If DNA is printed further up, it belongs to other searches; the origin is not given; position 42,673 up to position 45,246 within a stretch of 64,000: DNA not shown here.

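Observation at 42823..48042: Tandem secreted PL8-family glycosaminoglycan lyases (hyaluronidase/chondroitinase-like)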

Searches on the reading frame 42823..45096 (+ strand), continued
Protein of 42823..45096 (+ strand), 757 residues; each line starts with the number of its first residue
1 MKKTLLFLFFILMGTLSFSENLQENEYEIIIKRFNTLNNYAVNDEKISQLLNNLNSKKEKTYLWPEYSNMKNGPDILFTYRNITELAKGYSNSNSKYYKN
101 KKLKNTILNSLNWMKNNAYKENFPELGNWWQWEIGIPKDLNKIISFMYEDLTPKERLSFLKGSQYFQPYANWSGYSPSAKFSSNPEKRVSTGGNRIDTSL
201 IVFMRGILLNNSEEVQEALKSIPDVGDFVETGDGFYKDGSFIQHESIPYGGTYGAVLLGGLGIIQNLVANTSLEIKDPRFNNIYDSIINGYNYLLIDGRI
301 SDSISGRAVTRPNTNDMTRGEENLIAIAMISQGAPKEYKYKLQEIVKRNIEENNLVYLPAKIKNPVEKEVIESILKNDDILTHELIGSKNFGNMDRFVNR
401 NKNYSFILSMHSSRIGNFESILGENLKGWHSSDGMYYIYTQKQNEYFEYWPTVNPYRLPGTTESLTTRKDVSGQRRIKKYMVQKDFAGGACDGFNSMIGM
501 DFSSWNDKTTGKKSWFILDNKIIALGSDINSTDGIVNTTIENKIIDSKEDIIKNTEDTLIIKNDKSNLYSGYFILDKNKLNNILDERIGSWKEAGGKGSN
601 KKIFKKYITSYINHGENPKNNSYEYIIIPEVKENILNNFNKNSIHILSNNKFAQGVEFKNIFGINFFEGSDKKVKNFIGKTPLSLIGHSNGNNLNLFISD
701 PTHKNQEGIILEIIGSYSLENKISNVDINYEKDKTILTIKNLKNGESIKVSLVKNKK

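Call 70: list_cluster_members(proteins=[P0127, P0126])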
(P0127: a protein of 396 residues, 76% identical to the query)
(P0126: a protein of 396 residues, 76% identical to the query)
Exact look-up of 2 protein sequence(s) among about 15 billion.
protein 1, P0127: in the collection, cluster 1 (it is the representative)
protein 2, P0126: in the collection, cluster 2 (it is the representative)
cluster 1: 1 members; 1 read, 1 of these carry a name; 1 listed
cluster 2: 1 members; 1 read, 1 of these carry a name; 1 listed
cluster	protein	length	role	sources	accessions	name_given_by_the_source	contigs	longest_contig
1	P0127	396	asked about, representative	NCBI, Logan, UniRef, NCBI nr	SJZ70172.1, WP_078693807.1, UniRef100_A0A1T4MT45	unsaturated chondroitin disaccharide hydrolase [Cetobacterium ceti] | Unsaturated chondroitin disaccharide hydrolase n=1 Tax=Cetobacterium ceti TaxID=180163 ... | glycoside hydrolase family 88 protein [Cetobacterium ceti]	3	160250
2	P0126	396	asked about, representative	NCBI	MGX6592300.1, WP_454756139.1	glycoside hydrolase family 88 protein [Cetobacterium ceti]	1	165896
